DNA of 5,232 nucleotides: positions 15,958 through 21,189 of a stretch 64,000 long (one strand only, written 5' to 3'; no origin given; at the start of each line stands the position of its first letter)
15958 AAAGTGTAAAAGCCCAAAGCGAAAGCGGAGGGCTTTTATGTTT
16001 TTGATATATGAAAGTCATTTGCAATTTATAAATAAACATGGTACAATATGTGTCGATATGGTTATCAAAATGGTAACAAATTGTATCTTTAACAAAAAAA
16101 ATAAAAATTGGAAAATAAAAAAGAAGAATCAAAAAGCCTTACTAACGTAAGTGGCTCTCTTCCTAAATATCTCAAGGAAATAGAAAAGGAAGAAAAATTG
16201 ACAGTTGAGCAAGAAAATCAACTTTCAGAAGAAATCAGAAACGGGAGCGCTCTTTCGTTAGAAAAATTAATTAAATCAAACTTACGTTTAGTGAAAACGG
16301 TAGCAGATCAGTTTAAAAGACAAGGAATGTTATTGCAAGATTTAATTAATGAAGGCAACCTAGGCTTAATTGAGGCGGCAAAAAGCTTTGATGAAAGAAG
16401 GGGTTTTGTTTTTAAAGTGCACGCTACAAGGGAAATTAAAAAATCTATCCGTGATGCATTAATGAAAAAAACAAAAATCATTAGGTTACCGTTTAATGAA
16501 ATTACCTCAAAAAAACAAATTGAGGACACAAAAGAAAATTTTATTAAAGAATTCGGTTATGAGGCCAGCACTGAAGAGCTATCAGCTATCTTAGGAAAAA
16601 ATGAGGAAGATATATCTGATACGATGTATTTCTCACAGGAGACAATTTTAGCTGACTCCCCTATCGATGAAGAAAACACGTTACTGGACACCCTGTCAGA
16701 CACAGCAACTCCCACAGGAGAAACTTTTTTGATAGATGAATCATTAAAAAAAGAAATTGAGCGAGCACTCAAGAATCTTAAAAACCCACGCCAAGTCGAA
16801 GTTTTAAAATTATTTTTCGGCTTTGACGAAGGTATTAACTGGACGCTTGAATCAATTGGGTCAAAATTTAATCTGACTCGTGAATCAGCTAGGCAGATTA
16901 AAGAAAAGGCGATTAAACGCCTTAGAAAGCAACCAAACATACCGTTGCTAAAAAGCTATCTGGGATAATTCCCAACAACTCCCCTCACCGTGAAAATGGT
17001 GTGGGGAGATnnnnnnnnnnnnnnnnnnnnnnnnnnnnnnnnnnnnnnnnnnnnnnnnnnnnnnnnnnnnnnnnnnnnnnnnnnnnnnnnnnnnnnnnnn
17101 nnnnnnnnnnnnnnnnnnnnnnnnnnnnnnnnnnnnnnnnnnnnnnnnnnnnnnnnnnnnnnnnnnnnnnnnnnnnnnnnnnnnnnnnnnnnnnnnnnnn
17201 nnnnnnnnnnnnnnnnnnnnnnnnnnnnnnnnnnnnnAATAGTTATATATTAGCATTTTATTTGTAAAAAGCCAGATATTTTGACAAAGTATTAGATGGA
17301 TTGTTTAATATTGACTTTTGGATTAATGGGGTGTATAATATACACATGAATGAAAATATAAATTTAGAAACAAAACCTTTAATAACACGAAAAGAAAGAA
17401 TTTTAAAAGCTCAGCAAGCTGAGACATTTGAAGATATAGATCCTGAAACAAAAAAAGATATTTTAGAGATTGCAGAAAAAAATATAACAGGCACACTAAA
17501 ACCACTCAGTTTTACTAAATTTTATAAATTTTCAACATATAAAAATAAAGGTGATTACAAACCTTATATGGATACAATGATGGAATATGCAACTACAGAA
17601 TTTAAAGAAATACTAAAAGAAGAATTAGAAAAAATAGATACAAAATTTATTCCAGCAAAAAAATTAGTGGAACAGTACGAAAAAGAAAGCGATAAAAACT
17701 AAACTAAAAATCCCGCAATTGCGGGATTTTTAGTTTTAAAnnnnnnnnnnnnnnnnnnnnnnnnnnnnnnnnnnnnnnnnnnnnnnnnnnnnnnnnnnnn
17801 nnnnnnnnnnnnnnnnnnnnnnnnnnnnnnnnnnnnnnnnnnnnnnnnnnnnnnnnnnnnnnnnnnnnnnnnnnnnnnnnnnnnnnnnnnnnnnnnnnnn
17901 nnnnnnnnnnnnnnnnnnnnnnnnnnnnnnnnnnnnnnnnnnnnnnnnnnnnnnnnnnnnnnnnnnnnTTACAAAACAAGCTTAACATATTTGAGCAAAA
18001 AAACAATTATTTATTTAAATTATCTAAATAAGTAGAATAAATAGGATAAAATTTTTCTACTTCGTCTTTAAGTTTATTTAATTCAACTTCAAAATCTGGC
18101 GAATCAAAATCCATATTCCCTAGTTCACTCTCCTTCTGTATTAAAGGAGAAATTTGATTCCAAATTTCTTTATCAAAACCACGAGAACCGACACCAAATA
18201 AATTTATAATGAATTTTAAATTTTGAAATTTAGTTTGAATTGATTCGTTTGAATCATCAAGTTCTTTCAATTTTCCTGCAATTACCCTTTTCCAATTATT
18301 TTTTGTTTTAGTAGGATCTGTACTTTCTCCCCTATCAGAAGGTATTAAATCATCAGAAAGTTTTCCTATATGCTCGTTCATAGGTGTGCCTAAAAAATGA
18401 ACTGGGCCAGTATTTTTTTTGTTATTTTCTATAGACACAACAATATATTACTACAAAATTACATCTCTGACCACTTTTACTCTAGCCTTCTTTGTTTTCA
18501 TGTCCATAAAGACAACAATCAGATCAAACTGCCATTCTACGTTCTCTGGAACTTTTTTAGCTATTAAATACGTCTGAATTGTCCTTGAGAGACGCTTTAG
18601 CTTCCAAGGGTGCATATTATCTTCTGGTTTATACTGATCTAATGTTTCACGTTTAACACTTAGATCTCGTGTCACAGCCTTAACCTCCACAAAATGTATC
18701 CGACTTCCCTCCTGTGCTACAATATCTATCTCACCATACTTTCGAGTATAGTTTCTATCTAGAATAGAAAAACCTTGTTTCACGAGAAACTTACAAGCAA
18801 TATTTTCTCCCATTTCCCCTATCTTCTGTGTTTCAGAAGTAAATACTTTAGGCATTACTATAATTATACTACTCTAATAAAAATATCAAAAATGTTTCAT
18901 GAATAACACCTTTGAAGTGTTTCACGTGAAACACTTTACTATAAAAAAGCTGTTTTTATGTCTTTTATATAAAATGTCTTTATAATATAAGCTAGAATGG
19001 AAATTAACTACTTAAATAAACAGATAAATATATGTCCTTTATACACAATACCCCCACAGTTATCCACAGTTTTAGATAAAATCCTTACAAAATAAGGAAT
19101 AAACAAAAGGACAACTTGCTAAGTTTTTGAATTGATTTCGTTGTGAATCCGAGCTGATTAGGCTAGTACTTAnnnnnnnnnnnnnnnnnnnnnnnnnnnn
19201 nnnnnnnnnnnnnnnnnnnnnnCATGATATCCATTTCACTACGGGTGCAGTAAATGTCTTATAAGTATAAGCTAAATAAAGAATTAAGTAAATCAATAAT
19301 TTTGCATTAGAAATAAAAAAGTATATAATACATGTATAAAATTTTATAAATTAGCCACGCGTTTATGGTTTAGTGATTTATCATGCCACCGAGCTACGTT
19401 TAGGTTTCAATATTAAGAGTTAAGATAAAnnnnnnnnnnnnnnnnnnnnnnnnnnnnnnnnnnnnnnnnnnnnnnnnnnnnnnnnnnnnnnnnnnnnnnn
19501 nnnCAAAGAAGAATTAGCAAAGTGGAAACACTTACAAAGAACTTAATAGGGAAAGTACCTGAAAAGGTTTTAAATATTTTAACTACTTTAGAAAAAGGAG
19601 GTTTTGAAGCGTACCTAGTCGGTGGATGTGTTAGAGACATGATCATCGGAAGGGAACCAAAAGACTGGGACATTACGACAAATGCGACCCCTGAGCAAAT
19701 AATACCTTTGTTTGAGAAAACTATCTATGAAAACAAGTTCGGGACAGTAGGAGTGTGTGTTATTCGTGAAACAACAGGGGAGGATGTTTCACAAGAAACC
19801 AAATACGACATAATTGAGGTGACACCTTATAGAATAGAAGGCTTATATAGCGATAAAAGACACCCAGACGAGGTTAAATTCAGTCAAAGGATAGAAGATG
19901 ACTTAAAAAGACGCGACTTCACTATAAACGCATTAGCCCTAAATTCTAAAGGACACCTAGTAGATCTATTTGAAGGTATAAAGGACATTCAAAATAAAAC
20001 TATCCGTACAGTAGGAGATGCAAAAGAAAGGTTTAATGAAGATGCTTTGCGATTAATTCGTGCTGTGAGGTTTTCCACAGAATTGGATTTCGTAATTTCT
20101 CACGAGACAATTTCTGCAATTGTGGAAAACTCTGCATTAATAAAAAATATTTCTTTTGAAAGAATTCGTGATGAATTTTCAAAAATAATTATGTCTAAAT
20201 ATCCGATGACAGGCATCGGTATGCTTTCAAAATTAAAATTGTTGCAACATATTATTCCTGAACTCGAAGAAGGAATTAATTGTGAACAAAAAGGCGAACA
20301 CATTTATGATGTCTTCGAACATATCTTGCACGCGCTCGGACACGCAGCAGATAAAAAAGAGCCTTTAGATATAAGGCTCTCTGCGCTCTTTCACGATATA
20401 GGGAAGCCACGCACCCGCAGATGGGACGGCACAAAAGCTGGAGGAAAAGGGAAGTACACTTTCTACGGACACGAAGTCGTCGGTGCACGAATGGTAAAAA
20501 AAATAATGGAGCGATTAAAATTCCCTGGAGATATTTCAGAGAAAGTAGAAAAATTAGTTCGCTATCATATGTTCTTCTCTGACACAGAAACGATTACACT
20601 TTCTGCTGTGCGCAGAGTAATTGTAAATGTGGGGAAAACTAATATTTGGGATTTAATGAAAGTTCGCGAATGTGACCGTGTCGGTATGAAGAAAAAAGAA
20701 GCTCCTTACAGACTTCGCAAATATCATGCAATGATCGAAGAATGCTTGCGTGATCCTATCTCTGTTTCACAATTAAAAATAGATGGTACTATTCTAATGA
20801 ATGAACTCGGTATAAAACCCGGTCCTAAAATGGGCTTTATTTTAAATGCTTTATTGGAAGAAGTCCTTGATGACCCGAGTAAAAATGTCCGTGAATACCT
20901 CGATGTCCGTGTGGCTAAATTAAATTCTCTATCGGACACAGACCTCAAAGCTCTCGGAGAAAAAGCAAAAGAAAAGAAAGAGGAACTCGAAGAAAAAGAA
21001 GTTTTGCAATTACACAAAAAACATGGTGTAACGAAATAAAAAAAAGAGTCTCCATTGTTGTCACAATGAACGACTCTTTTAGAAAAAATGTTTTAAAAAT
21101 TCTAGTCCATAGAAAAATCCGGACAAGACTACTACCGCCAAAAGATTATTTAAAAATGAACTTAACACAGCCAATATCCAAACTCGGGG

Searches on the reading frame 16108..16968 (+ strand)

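Call 7: search_protein_families(library=ncbifam, proteins=[window:16108-16968:+])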
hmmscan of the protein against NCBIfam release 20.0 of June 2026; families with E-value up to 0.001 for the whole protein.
window:16108-16968:+ (286 aa): 45 families (the best 25 are shown)
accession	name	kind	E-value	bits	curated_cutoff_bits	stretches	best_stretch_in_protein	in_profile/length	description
TIGR02394.1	rpoS_proteo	equivalog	1.9e-53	181.8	378.7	1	9-274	6-272/285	RNA polymerase sigma factor RpoS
NF004207.0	PRK05657.1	equivalog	6.7e-52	176.9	394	1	5-274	45-315/329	RNA polymerase sigma factor RpoS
NF006666.0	PRK09210.1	equivalog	8.1e-50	170.2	572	1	17-285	100-369/370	RNA polymerase sigma factor RpoD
NF041931.2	MzaA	equivalog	1.1e-49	169.9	800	1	28-285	455-714/726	MZA anti-phage system associated sigma-70 family RNA polymerase sigma factor MzaA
TIGR02393.1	RpoD_Cterm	equivalog_domain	2.7e-47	161.4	354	1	52-285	3-237/238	RNA polymerase sigma factor RpoD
NF004208.0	PRK05658.1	equivalog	5.4e-47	161.1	555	1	18-285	358-629/631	RNA polymerase sigma factor RpoD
NF005920.0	PRK07921.1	subfamily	2.7e-46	158.1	464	1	25-284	67-326/328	RNA polymerase sigma factor SigB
TIGR02997.1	Sig70-cyanoRpoD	subfamily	2.5e-44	151.8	384.5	1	34-273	60-298/298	RNA polymerase sigma factor, RpoD/SigA family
NF005643.0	PRK07406.1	equivalog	2.4e-41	142.1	500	1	39-285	151-396/397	RNA polymerase sigma factor RpoD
NF005785.0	PRK07598.1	equivalog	5.3e-36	124.3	554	1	11-276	141-402/415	RNA polymerase sigma factor SigC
NF004615.0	PRK05949.1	subfamily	9.1e-36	123.4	530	1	29-275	73-317/327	RNA polymerase sigma factor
NF005642.0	PRK07405.1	subfamily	4.6e-35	121.3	524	1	35-275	69-308/318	RNA polymerase sigma factor SigD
NF004562.0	PRK05901.1-4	equivalog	1.4e-33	116.2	779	1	52-278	319-546/571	RNA polymerase sigma factor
NF004561.0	PRK05901.1-3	equivalog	1.7e-33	116.6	582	1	27-285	278-536/537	RNA polymerase sigma factor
NF004560.0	PRK05901.1-1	equivalog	1.7e-32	113.2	711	1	25-285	254-515/516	RNA polymerase sigma factor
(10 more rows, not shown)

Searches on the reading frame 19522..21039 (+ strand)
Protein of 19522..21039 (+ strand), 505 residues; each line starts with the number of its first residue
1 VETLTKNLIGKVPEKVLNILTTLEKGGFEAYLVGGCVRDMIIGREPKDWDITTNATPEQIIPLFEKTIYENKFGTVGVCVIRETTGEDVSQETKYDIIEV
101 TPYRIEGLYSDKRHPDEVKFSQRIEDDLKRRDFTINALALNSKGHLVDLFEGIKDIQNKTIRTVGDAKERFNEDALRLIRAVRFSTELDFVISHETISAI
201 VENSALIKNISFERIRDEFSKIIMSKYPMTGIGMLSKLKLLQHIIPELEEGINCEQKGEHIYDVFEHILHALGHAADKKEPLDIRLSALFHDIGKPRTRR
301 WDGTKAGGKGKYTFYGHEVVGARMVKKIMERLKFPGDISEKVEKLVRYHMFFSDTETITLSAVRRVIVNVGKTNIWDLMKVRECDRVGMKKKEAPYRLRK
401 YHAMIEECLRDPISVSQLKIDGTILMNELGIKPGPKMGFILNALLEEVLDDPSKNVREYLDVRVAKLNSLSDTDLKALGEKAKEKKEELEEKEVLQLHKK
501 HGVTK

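Call 7: search_protein_families(library=ncbifam, proteins=[window:19522-21039:+])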
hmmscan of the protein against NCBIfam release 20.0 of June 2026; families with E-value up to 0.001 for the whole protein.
window:19522-21039:+ (505 aa): 14 families
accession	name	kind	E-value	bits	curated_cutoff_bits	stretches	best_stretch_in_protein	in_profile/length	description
NF009814.0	PRK13299.1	equivalog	1.2e-85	288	290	2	14-250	7-230/396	CCA tRNA nucleotidyltransferase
TIGR02692.1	tRNA_CCA_actino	equivalog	2.3e-82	277.1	438.8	1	14-452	14-450/466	CCA tRNA nucleotidyltransferase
TIGR01942.1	pcnB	subfamily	1.6e-52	178.7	305.65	1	13-259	15-252/425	polynucleotide adenylyltransferase PcnB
NF008137.0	PRK10885.1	equivalog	4e-42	144.5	451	1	124-400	84-361/409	multifunctional CCA addition/repair protein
NF008634.1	PRK11623.1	equivalog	9.7e-40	136.5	702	1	12-253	45-288/469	polynucleotide adenylyltransferase PcnB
NF009813.0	PRK13298.1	equivalog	1.5e-31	109.7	606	1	123-368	83-324/417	tRNA CCA-pyrophosphorylase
NF041569.1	A-tRNAntase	equivalog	7.1e-22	77.5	1440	1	12-254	460-701/880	A-adding tRNA nucleotidyltransferase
NF009811.0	PRK13296.1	equivalog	1.1e-21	77.1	469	1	29-249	2-209/360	CCA tRNA nucleotidyltransferase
NF009812.0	PRK13297.1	equivalog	1.4e-21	77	624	1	124-250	95-221/364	tRNA CCA-pyrophosphorylase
TIGR00277.1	HDIG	domain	2.6e-10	40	27.6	1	281-342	26-82/84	HDIG domain-containing metalloprotein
NF002895.0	PRK03381.1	equivalog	2.7e-10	39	631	1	173-378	329-529/782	[protein-PII] uridylyltransferase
TIGR01693.1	UTase_glnD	equivalog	1.9e-09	36.4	519.4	1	155-356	316-524/850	[protein-PII] uridylyltransferase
NF003467.0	PRK05092.1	equivalog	4.9e-06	24.6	959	1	158-355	393-597/940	[protein-PII] uridylyltransferase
NF001265.0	PRK00227.1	equivalog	0.00015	20.1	799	1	235-350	351-455/693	[protein-PII] uridylyltransferase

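Call 10: find_encoding_contigs(protein=window:19522-21039:+, flank=10000, max_places=6)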
Protein window:19522-21039:+ (505 aa): no gene with exactly this product is on record in the collection.

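Call 11: find_homologous_proteins(query=window:19522-21039:+, max_evalue=1e-20)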
Query window:19522-21039:+ (505 aa): 8000 proteins with E <= 1e-20 among 8000 candidates; the best 120 are listed.
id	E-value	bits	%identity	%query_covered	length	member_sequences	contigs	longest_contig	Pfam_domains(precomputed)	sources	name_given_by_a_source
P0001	0.0e+0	1098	97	100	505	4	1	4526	PF01743.27,PF12627.13,PF01966.29,PF13735.13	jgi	-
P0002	2.4e-297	1004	88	100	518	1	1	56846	PF01743.27,PF12627.13,PF01966.29,PF13735.13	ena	-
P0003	2.5e-291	985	86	100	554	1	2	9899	PF01743.27,PF12627.13,PF01966.29,PF13735.13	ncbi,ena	-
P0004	2.1e-269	912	80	100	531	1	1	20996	PF01743.27,PF12627.13,PF01966.29,PF13735.13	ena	-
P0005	3.3e-267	905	79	100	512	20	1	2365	PF01743.27,PF12627.13,PF01966.29,PF13735.13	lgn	-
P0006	5.2e-253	858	76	97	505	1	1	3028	PF01743.27,PF12627.13,PF01966.29,PF13735.13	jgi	jgi:tRNA nucleotidyltransferase (CCA-adding enzyme)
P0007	2.7e-249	846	75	98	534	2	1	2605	PF01743.27,PF12627.13,PF01966.29,PF13735.13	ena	-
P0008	1.2e-241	821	73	100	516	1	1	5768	PF01743.27,PF12627.13,PF01966.29,PF13735.13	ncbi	-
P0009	3.9e-237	806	72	100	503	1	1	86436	PF01743.27,PF12627.13,PF01966.29,PF13735.13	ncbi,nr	ncbi:HD domain-containing protein [Candidatus Nomurabacteria bacterium]|nr:HD domain-containing prot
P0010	3.3e-236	803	72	98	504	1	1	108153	PF01743.27,PF12627.13,PF01966.29,PF13735.13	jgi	-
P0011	6.1e-236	802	72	100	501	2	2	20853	PF01743.27,PF12627.13,PF01966.29,PF13735.13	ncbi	-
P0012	6.4e-236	802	95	76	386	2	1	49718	PF01743.27,PF12627.13,PF01966.29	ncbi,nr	ncbi:MAG: HD domain-containing protein, partial [Candidatus Nomurabacteria bacterium]|nr:HD domain-c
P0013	8.1e-233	792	72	99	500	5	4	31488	PF01743.27,PF12627.13,PF01966.29,PF13735.13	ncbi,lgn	-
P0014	9.6e-233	791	73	99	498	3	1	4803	PF01743.27,PF12627.13,PF01966.29,PF13735.13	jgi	-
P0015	3.0e-232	790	71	97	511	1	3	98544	PF01743.27,PF12627.13,PF01966.29,PF13735.13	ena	-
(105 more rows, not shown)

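Call 12: find_encoding_contigs(protein=P0012, flank=10000, max_places=3)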
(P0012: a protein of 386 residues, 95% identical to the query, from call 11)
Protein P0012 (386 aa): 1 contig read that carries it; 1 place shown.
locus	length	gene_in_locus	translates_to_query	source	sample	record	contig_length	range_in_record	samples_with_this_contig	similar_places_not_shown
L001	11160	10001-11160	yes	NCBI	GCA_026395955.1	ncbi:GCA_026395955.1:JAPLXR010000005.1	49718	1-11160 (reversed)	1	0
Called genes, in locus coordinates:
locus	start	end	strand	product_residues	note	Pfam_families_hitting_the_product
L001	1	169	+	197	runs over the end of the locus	PF00574:CLP_protease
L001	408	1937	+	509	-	PF12072:RNase_Y_N, PF00013:KH_1 (weak), PF01966:HD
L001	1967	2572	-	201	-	-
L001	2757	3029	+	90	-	PF00216:Bac_DNA_binding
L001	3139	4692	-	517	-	-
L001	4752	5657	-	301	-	-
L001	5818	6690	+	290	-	PF00140:Sigma70_r1_2, PF04542:Sigma70_r2, PF04539:Sigma70_r3, PF04545:Sigma70_r4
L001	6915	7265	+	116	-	-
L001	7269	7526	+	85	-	-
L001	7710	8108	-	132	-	-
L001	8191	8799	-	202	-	PF03266:NTPase_1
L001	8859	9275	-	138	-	PF02021:UPF0102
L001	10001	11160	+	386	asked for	PF01743:PolyA_pol, PF12627:PolyA_pol_RNAbd, PF01966:HD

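Call 13: find_encoding_contigs(protein=P0002, flank=10000, max_places=3)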
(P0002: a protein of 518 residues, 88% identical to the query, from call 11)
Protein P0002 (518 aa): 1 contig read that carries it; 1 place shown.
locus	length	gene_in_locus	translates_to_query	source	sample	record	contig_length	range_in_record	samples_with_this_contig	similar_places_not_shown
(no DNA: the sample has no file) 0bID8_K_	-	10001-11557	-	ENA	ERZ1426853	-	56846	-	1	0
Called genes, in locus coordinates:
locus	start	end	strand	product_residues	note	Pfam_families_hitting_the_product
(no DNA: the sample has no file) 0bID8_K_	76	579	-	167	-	-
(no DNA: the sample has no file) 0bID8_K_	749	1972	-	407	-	PF01979:Amidohydro_1, PF07969:Amidohydro_3 (weak)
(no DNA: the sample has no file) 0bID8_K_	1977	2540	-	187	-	PF00293:NUDIX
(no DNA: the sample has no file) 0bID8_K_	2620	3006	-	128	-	-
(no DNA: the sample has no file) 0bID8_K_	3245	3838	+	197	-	PF00574:CLP_protease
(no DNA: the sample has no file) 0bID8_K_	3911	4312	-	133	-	-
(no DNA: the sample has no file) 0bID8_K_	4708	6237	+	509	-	PF12072:RNase_Y_N, PF00013:KH_1 (weak), PF01966:HD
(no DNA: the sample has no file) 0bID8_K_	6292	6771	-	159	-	-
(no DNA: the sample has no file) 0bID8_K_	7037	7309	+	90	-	PF00216:Bac_DNA_binding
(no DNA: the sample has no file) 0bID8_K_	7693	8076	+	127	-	-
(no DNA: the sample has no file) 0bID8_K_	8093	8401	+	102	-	-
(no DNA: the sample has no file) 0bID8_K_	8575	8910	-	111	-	-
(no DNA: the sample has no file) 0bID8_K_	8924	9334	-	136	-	PF02021:UPF0102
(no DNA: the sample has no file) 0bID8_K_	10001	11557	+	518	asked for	PF01743:PolyA_pol, PF12627:PolyA_pol_RNAbd, PF01966:HD, PF13735:tRNA_NucTran2_2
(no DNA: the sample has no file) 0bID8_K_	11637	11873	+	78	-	-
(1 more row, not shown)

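Call 14: find_encoding_contigs(protein=P0004, flank=10000, max_places=3)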
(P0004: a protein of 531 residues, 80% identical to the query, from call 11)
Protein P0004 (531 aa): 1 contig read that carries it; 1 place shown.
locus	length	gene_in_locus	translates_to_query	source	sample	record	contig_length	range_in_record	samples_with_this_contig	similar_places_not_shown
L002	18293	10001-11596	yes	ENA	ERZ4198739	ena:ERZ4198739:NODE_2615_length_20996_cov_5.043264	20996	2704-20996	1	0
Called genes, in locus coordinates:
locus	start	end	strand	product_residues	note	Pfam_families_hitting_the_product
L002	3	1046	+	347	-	PF05697:Trigger_N, PF05698:Trigger_C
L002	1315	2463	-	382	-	-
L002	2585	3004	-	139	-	-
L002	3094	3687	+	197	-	PF00574:CLP_protease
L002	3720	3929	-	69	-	-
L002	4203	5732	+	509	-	PF12072:RNase_Y_N, PF00013:KH_1 (weak), PF01966:HD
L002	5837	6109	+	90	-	PF00216:Bac_DNA_binding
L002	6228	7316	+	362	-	PF00487:FA_desaturase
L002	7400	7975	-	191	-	-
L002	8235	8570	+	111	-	-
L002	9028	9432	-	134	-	PF02021:UPF0102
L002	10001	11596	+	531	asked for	PF01743:PolyA_pol, PF12627:PolyA_pol_RNAbd, PF01966:HD, PF13735:tRNA_NucTran2_2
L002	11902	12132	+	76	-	-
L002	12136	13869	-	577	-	-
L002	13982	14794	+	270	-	PF01177:Asp_Glu_race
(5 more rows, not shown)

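Call 15: find_encoding_contigs(protein=P0009, flank=10000, max_places=3)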
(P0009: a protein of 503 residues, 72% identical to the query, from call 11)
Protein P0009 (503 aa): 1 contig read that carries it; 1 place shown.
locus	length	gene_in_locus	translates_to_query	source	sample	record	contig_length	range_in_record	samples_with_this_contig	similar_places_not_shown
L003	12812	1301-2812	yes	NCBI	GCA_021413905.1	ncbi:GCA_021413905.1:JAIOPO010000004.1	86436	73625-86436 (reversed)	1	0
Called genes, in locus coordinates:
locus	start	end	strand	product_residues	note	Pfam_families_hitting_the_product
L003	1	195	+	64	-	?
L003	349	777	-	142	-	PF02021:UPF0102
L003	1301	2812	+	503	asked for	PF01743:PolyA_pol, PF12627:PolyA_pol_RNAbd, PF01966:HD, PF13735:tRNA_NucTran2_2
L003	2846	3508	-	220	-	PF06736:TMEM175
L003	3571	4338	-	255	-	PF03372:Exo_endo_phos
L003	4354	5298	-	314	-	PF02899:Phage_int_SAM_1, PF13102:Phage_int_SAM_5 (weak), PF13495:Phage_int_SAM_4 (weak), PF00589:Phage_integrase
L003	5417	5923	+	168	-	-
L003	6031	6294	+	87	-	PF00312:Ribosomal_S15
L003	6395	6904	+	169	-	PF01936:NYN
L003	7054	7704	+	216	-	-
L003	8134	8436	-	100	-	PF22296:bAvd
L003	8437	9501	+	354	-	PF00078:RVT_1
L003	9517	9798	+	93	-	PF04221:RelB (weak)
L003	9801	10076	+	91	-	PF15738:YafQ_toxin, PF05016:ParE_toxin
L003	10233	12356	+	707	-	PF01138:RNase_PH, PF03725:RNase_PH_C (faint), PF01138:RNase_PH, PF00013:KH_1, PF00575:S1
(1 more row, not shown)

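Call 21: find_encoding_contigs(protein=P0001, flank=10000, max_places=4)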
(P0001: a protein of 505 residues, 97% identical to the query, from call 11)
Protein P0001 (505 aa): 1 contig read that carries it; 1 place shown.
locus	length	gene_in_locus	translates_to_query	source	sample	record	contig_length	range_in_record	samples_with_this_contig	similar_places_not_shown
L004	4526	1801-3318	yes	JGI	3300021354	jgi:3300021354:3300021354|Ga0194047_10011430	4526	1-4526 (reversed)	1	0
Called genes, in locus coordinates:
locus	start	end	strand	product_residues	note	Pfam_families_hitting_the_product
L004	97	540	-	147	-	-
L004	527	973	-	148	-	PF02021:UPF0102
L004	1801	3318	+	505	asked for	PF01743:PolyA_pol, PF12627:PolyA_pol_RNAbd, PF01966:HD, PF13735:tRNA_NucTran2_2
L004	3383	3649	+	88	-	-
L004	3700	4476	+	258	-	PF01177:Asp_Glu_race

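Call 22: find_encoding_contigs(protein=P0003, flank=10000, max_places=4)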
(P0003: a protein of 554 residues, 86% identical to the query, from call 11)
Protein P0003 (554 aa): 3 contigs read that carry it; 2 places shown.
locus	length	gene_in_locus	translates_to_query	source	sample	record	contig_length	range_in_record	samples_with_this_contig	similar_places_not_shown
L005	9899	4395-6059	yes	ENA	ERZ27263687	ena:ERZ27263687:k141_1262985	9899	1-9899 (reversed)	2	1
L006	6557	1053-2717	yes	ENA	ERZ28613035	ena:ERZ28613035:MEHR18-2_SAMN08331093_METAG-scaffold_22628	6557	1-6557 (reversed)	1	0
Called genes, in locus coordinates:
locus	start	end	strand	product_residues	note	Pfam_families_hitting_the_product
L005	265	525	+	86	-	-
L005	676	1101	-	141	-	-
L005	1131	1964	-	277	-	-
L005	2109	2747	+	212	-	-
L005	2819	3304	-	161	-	PF02021:UPF0102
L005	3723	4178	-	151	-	-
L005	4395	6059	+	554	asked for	PF01743:PolyA_pol, PF12627:PolyA_pol_RNAbd, PF01966:HD, PF13735:tRNA_NucTran2_2 (weak)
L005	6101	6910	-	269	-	PF14903:WG_beta_rep (faint)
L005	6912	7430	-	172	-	-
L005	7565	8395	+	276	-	-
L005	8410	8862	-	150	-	-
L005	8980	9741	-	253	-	-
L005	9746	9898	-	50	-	?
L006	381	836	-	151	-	-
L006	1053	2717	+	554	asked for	PF01743:PolyA_pol, PF12627:PolyA_pol_RNAbd, PF01966:HD, PF13735:tRNA_NucTran2_2 (weak)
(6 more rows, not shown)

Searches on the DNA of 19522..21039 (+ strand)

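Call 16: search_rna_families(sources=[L001, L002, L003], threshold=gathering)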
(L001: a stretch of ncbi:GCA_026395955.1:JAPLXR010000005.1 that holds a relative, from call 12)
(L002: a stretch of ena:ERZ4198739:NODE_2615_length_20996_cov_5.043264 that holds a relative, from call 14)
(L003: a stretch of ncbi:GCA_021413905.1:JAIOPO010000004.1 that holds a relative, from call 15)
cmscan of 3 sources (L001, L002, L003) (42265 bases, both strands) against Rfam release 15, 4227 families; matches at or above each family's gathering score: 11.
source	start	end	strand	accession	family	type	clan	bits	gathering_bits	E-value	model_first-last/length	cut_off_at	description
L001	9920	9990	+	RF00005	tRNA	Gene; tRNA;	CL00001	69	29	3.9e-13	1-71/71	no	tRNA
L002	9987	10057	+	RF00005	tRNA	Gene; tRNA;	CL00001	66.6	29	1.7e-12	1-71/71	no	tRNA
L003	1221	1291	+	RF00005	tRNA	Gene; tRNA;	CL00001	66.6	29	1.7e-12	1-71/71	no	tRNA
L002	9708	9779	-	RF00005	tRNA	Gene; tRNA;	CL00001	66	29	2.7e-12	1-71/71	no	tRNA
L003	971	1042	-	RF00005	tRNA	Gene; tRNA;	CL00001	64.4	29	7.2e-12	1-71/71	no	tRNA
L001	9716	9787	-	RF00005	tRNA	Gene; tRNA;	CL00001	64.1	29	8.6e-12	1-71/71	no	tRNA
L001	6736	6806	-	RF00005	tRNA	Gene; tRNA;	CL00001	64.1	29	8.9e-12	1-71/71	no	tRNA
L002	8095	8165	+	RF00005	tRNA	Gene; tRNA;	CL00001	64.1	29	8.9e-12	1-71/71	no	tRNA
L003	216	286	-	RF00005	tRNA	Gene; tRNA;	CL00001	63.4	29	1.4e-11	1-71/71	no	tRNA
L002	8906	8976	-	RF00005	tRNA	Gene; tRNA;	CL00001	60.3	29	9.6e-11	1-71/71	no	tRNA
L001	7564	7634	-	RF00005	tRNA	Gene; tRNA;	CL00001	56.3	29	1.2e-09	1-71/71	no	tRNA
